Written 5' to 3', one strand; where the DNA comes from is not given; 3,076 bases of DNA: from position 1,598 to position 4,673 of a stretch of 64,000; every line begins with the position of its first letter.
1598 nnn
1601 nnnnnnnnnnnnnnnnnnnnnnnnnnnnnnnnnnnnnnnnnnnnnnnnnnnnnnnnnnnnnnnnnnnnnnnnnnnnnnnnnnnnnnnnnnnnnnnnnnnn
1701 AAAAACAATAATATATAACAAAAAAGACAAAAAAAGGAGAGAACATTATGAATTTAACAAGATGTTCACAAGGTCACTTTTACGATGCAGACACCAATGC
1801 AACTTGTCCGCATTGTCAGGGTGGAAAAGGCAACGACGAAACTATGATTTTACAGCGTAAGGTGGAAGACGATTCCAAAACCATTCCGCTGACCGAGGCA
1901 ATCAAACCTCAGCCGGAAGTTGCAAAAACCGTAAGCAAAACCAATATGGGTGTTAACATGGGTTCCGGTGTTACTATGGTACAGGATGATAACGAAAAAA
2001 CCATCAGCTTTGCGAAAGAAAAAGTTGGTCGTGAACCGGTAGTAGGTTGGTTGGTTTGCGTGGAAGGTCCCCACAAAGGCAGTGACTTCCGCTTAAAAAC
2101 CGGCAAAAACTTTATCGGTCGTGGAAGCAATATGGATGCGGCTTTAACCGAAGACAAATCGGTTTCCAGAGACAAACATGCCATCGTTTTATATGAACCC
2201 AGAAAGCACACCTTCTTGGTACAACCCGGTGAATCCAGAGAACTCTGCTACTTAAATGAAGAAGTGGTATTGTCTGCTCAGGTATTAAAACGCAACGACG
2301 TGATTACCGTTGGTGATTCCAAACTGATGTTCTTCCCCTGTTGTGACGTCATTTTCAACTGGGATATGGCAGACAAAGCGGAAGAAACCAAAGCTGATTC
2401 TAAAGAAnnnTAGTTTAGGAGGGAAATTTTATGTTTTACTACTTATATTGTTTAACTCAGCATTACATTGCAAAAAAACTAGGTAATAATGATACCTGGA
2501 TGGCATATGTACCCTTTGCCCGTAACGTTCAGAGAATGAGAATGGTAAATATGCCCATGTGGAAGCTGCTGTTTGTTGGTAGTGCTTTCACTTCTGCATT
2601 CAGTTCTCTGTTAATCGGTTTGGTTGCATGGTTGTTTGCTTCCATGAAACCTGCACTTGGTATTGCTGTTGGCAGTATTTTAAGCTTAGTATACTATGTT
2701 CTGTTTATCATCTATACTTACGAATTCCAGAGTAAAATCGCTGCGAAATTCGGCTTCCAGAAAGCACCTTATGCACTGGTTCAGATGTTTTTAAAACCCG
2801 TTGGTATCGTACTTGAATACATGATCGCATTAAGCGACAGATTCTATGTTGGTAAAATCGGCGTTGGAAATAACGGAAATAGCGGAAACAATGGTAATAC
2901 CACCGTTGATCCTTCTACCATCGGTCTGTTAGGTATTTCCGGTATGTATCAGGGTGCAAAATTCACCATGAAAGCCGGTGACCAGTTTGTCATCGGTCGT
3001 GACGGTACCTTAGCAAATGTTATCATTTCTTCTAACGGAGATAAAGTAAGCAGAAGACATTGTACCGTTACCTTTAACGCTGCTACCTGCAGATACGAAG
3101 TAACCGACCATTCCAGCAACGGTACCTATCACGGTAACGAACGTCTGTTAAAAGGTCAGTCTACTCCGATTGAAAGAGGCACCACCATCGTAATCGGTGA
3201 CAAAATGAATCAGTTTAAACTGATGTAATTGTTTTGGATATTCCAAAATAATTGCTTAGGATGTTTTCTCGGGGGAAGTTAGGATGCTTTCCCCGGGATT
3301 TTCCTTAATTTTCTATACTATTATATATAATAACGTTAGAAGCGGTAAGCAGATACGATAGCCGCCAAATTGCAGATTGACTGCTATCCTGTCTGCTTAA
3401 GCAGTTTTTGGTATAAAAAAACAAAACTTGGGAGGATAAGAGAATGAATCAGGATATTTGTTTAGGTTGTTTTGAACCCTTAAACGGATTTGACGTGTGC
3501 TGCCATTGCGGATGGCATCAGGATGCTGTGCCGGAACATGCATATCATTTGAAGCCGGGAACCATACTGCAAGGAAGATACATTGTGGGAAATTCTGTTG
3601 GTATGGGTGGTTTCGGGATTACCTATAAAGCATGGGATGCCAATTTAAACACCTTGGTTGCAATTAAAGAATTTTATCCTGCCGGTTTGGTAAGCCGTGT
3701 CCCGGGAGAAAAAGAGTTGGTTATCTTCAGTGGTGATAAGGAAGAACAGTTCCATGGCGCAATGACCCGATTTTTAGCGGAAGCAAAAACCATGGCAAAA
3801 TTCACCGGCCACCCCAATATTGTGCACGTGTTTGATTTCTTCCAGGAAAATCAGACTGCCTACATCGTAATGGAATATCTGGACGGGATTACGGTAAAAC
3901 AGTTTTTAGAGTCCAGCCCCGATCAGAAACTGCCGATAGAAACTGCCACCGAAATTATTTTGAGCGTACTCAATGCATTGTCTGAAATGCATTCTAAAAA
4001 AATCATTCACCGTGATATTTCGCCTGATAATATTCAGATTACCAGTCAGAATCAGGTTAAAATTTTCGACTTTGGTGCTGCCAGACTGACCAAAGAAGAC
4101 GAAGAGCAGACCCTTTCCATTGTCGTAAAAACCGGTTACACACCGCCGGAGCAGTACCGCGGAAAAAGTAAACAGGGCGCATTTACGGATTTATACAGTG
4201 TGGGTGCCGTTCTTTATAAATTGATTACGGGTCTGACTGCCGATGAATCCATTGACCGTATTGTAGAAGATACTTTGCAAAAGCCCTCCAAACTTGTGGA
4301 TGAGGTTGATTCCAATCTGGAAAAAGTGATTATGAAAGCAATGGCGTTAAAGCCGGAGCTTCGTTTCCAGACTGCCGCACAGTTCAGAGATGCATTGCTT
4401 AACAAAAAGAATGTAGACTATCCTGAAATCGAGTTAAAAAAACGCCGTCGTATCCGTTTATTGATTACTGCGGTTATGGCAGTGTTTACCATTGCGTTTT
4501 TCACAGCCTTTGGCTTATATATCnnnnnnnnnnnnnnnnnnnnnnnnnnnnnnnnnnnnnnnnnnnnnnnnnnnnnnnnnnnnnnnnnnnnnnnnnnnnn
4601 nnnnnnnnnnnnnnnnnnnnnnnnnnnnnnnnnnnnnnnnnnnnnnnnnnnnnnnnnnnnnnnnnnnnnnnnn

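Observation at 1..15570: Dedicated Ser/Thr phospho-signalling array: 4 kinases, 1 pseudokinase, PP2C, 3 FHA domains and a lipoprotein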

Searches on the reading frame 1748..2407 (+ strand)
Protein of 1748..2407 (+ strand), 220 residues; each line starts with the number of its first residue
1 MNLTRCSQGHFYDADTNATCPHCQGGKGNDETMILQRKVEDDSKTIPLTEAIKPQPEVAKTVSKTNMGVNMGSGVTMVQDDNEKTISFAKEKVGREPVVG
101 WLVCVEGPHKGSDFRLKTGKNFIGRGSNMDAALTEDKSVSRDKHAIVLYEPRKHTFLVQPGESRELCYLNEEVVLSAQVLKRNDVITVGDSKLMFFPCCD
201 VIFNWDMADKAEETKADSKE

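Call 5: search_protein_families(library=pfam, proteins=[window:1748-2407:+], max_evalue=0.01)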
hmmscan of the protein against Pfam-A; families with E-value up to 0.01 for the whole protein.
window:1748-2407:+ (220 aa): 2 families
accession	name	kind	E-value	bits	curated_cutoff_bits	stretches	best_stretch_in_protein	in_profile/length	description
PF16697.10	Yop-YscD_cpl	-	9.1e-08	32.7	33.2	1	106-195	4-90/94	Inner membrane component of T3SS, cytoplasmic domain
PF00498.31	FHA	-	3.5e-06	27.8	20.7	1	123-189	3-67/67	FHA domain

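Call 8: find_encoding_contigs(protein=window:1748-2407:+, flank=10000, max_places=8)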
Protein window:1748-2407:+ (220 aa): no gene with exactly this product is on record in the collection.

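Call 18: search_protein_families(library=padloc, proteins=[window:1748-2407:+], max_evalue=0.01)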
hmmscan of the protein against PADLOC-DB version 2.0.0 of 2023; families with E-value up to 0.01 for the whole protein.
window:1748-2407:+ (220 aa): 0 families

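Call 37: search_solved_structures(query=window:1748-2407:+, max_evalue=0.01)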
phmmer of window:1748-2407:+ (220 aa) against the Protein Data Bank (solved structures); distinct sequences matched with E-value up to 0.01: 4.
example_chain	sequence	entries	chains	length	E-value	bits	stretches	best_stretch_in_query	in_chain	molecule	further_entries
2kkl_A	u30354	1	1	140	0.0019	21.3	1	93-196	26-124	Uncharacterized protein Mb1858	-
2kfu_A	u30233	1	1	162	0.0056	19.8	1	94-196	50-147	Rv1827 pThr 22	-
6i2p_D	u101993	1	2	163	0.0056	19.7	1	94-196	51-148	Glycogen accumulation regulator GarA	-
7rj3_A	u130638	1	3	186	0.0076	19.3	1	94-196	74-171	Glycogen accumulation regulator GarA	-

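Call 43: search_protein_families(library=ncbifam, proteins=[window:1748-2407:+], max_evalue=0.001)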
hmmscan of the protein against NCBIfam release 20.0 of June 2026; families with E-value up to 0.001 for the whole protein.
window:1748-2407:+ (220 aa): 3 families
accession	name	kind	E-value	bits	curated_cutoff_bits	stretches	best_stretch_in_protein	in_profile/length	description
NF049868.1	FhaB_Rv0019c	equivalog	1.8e-06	28.1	125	1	82-193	49-156/158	FHA domain-containing protein FhaB/FipA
NF041660.2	oxygluDhInhib_OdhI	equivalog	1.9e-05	24.5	200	1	89-196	25-128/130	oxoglutarate dehydrogenase inhibitor Odhl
NF052573.1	HisKinEspAMyxo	equivalog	0.00018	19.7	1400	1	111-199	38-122/755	serine histidine kinase EspA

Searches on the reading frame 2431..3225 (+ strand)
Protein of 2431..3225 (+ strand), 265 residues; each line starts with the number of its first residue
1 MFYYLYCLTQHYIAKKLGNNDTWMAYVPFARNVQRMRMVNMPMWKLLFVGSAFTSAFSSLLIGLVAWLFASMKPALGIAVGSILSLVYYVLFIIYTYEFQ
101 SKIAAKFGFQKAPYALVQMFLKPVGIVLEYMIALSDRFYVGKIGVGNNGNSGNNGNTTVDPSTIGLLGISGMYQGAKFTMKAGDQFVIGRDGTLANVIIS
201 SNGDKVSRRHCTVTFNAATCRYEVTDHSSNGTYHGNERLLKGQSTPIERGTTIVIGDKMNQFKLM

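Call 5: search_protein_families(library=pfam, proteins=[window:2431-3225:+], max_evalue=0.01)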
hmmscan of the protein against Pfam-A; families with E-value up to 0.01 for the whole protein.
window:2431-3225:+ (265 aa): 2 families
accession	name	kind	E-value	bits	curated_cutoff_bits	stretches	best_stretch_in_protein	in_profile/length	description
PF00498.31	FHA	-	4.7e-12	46.6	20.7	1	187-256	2-67/67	FHA domain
PF03899.21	ATP-synt_I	-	0.0064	17.3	25.1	0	55-122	6-72/99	ATP synthase I chain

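Call 18: search_protein_families(library=padloc, proteins=[window:2431-3225:+], max_evalue=0.01)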
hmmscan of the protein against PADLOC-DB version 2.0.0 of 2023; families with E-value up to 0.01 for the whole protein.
window:2431-3225:+ (265 aa): 0 families

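Call 43: search_protein_families(library=ncbifam, proteins=[window:2431-3225:+], max_evalue=0.001)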
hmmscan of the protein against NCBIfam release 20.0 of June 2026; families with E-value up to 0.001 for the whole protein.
window:2431-3225:+ (265 aa): 2 families
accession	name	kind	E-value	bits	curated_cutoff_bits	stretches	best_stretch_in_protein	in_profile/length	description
TIGR03354.1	VI_FHA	hypoth_equivalog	6.8e-09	36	120.25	1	176-257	17-96/420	type VI secretion system-associated FHA domain protein TagH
NF049868.1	FhaB_Rv0019c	equivalog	3.3e-05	24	125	1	166-257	69-153/158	FHA domain-containing protein FhaB/FipA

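Call 93: search_protein_representatives(protein=window:2431-3225:+)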
Query: 265 residues. Proteins with E-value up to 0.001 (for the whole library): 1884; up to 1e-10: 439; up to 1e-30: 8. The best 150 are listed.
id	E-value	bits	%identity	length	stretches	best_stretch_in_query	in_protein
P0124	3.5e-73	262.8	50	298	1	2-265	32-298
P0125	1.7e-37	145.8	36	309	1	3-264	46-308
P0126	3.0e-33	131.9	32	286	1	5-264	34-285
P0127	1.7e-31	126.2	33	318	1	4-264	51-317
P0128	1.8e-31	126.1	38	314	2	160-264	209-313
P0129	3.8e-31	125.0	35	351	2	128-265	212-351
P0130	4.7e-31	124.7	32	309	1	2-264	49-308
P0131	6.9e-31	124.2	35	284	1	2-264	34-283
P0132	3.1e-30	122.0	35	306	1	12-264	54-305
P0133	6.3e-30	121.0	34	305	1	3-264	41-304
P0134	1.8e-29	119.6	32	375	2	1-154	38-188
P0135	6.8e-29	117.7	38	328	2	162-264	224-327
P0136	8.0e-29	117.4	35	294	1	3-264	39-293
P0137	1.1e-28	117.0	33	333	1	13-264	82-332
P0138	1.2e-28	116.9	31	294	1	16-264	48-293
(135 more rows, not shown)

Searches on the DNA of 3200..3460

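Call 90: search_rna_families(source=window, start=3200, end=3460, threshold=evalue, max_evalue=1)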
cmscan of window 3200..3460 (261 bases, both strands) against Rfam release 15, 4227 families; matches with E-value up to 1: 3.
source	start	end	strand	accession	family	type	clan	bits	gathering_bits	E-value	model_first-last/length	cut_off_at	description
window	3203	3297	-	RF02379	csRNA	Gene; sRNA;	-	25.2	57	0.21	1-93/93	no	Cia-dependent small RNA csRNA1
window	3223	3257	+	RF00668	mir-302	Gene; miRNA;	CL00096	19.1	55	0.31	18-51/68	no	mir-302 microRNA precursor family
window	3415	3459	-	RF01489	sbrA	Gene; sRNA;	-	16.3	45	0.67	1-71/71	no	Listeria sRNA sbrA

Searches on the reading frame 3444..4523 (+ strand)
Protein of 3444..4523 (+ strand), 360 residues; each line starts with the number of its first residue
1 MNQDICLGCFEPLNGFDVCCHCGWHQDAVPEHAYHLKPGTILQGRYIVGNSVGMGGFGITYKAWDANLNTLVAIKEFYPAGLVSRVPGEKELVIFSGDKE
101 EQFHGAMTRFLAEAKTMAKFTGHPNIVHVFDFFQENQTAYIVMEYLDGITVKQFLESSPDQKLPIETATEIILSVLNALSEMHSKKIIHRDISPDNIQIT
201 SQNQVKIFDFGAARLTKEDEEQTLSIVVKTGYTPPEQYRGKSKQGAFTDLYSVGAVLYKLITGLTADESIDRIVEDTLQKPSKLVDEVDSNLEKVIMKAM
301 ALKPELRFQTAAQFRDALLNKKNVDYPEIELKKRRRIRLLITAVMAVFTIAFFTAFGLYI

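Call 84: search_solved_structures(query=window:3444-4523:+, max_evalue=1e-25)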
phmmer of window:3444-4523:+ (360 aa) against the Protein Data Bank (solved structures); distinct sequences matched with E-value up to 1e-25: 16.
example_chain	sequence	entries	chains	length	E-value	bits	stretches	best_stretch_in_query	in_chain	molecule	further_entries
5hnv_A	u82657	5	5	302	2.8e-44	154.9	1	46-317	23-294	PpkA N terminal | PpkA-294 | PpkA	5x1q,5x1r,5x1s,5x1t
1mru_A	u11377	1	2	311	1.3e-35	126.5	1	108-330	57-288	Probable serine/threonine-protein kinase pknB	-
1o6y_A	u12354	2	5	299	1.9e-35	125.9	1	108-319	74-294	SERINE/THREONINE-PROTEIN KINASE PKNB | Probable serine/threonine-protein kinase pknB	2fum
3ori_A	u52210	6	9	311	1.2e-34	123.3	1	108-330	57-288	Serine/threonine protein kinase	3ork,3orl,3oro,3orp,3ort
3f61_A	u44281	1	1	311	1.2e-34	123.2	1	108-330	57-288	Serine/threonine-protein kinase pknB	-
3orm_A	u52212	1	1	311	1.4e-34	123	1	107-330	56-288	Serine/threonine protein kinase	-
3f69_A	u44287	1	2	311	3.1e-34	121.9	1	108-330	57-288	Serine/threonine-protein kinase pknB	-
5u94_A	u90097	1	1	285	3.1e-34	121.9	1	108-320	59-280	Serine/threonine-protein kinase PknB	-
6b2p_A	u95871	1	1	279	3.7e-34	121.6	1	108-319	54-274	Serine/threonine-protein kinase PknB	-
6i2p_A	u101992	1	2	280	2.4e-33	118.9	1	108-319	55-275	Serine/threonine-protein kinase PknB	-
4eqm_A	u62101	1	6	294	3.7e-31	111.8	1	39-320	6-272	Protein kinase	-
9ymt_A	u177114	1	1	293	4.1e-31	111.6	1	39-320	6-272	Serine/Threonine Kinase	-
9ruj_A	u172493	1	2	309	4.3e-28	101.7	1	105-314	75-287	Serine/threonine-protein kinase StkP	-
9ruk_A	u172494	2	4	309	1.7e-27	99.7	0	105-314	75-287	Serine/threonine-protein kinase StkP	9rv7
9ru3_A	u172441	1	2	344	1.1e-26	97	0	106-314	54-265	Serine/threonine-protein kinase StkP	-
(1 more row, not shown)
